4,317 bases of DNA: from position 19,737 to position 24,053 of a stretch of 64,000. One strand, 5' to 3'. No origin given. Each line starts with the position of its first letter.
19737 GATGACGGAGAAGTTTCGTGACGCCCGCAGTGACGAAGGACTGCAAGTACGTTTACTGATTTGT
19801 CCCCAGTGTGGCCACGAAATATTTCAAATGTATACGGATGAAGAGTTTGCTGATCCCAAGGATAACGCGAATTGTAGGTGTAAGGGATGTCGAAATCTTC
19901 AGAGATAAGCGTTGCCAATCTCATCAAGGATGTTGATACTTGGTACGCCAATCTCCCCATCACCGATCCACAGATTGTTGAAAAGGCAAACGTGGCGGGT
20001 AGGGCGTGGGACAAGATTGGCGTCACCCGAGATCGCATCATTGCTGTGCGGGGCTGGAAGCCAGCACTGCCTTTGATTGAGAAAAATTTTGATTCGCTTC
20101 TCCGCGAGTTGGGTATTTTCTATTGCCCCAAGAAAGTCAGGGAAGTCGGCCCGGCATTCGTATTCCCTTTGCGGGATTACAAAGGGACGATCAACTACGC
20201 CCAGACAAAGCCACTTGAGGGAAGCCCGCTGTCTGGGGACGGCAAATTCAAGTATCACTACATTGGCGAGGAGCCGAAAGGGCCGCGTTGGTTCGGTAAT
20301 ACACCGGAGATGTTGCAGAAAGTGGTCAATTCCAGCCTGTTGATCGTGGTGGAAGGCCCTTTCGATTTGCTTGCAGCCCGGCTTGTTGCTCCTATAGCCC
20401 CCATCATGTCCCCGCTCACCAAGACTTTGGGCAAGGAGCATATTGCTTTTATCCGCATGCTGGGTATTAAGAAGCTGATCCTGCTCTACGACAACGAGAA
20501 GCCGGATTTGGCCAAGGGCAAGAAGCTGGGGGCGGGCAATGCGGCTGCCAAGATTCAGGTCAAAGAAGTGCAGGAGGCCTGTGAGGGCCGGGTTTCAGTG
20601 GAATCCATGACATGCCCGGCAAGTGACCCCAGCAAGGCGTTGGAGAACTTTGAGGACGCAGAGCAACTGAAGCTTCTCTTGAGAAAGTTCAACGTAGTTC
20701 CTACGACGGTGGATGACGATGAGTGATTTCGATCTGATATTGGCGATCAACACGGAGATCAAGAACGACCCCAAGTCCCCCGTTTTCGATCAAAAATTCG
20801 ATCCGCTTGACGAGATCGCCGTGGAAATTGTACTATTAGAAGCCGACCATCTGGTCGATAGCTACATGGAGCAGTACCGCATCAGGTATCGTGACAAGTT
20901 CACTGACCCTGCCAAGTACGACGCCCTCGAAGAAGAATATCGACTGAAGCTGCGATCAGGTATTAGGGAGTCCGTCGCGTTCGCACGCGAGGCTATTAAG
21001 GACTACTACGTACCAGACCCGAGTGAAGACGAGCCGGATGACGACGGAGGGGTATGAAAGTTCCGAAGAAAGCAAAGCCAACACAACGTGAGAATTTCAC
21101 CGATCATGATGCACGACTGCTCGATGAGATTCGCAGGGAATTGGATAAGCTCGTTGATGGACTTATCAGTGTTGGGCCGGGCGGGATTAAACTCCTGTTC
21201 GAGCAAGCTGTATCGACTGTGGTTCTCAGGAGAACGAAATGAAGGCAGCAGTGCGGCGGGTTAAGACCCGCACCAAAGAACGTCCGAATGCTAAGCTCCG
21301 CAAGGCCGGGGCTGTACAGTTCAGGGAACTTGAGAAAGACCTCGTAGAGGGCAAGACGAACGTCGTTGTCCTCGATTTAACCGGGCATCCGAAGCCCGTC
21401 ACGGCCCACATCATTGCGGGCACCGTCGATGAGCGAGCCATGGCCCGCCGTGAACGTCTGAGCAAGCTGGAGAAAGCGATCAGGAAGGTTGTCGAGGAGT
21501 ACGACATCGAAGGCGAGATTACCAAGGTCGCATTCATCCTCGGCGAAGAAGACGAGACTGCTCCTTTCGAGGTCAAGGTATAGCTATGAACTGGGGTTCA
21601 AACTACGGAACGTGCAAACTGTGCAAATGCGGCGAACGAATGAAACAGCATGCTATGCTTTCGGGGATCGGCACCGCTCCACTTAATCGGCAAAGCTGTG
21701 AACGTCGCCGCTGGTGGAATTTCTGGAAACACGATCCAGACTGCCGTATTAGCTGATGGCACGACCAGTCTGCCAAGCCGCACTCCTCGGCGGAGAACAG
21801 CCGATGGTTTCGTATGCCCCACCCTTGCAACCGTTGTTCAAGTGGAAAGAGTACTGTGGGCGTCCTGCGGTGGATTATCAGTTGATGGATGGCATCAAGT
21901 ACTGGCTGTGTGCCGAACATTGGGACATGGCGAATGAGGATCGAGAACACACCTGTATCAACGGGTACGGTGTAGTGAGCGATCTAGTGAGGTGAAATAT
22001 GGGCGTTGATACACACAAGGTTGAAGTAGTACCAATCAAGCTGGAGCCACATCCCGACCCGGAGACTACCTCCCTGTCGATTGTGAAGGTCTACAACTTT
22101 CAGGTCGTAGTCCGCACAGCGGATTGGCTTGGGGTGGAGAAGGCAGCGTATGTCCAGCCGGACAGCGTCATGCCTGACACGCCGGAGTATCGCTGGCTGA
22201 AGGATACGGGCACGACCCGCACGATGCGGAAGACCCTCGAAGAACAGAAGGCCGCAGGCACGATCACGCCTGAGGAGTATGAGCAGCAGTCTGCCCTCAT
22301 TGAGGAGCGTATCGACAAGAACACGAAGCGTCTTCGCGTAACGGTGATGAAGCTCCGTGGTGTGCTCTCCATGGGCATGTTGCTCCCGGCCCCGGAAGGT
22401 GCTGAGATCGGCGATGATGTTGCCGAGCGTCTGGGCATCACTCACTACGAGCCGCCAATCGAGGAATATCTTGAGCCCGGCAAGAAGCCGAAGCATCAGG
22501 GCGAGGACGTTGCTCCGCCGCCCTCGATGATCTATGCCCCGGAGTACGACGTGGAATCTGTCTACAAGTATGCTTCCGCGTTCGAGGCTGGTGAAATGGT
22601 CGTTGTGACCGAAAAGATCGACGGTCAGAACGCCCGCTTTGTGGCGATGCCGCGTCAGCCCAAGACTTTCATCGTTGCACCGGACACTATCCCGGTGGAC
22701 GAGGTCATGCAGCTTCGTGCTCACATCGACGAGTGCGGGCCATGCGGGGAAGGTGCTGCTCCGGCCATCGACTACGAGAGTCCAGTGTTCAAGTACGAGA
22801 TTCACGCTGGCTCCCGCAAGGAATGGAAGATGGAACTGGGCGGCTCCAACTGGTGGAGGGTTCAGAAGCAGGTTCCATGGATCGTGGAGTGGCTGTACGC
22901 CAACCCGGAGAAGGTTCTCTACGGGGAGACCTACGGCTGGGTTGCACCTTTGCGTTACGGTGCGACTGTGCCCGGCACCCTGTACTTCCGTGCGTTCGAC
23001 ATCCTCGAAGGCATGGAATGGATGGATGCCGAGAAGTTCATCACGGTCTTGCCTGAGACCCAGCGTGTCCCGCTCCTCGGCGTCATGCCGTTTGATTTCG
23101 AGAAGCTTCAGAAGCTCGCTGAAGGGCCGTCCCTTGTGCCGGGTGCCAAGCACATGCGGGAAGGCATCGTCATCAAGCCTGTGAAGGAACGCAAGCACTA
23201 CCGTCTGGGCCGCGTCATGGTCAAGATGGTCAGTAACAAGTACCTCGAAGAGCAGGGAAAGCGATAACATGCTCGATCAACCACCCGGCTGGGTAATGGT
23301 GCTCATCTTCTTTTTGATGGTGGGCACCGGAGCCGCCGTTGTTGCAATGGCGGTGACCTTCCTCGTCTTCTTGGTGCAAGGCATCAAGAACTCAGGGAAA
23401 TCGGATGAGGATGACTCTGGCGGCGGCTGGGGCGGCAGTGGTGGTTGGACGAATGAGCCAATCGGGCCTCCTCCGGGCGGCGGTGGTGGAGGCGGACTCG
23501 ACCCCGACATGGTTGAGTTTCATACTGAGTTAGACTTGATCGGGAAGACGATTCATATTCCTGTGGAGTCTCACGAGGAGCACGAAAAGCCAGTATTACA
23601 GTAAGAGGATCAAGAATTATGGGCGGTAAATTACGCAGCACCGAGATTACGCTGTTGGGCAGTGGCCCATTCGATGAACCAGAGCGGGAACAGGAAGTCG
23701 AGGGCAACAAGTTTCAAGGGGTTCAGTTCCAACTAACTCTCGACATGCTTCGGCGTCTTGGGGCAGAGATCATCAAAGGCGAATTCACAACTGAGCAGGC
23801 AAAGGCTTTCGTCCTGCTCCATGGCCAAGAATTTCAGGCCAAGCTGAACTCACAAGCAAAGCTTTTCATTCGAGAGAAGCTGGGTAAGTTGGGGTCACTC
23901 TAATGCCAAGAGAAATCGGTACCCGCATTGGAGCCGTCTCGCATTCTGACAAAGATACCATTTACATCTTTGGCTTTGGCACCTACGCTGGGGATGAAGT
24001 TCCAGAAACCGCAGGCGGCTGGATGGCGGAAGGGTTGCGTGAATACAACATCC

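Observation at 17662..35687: Recurrent 15-nt motif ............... (core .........) just upstream of start codons; candidate phage-specific promoter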

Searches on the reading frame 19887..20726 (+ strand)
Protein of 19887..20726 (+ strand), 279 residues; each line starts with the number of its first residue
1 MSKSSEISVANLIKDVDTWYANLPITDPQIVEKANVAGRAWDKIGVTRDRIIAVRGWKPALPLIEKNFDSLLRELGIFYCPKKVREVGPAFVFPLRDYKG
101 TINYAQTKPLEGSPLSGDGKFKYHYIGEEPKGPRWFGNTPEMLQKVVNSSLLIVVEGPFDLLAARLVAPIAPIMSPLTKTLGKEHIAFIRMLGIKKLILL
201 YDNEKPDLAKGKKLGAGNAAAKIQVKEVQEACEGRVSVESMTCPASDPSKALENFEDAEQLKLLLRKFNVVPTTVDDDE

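Call 12: search_protein_families(library=pfam, proteins=[window:19887-20726:+])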
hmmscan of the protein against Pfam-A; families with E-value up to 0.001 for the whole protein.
window:19887-20726:+ (279 aa): 0 families

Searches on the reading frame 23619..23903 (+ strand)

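Call 46: search_protein_families(library=pfam, proteins=[window:23619-23903:+], max_evalue=1)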
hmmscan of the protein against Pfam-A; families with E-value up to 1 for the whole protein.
window:23619-23903:+ (94 aa): 2 families
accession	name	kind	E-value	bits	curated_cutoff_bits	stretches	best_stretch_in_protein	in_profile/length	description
PF16305.10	DUF4947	-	0.15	12.5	25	1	35-67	88-120/169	Domain of unknown function (DUF4947)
PF05693.19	Glycogen_syn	-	0.25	10.3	27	1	16-78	36-98/639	Glycogen synthase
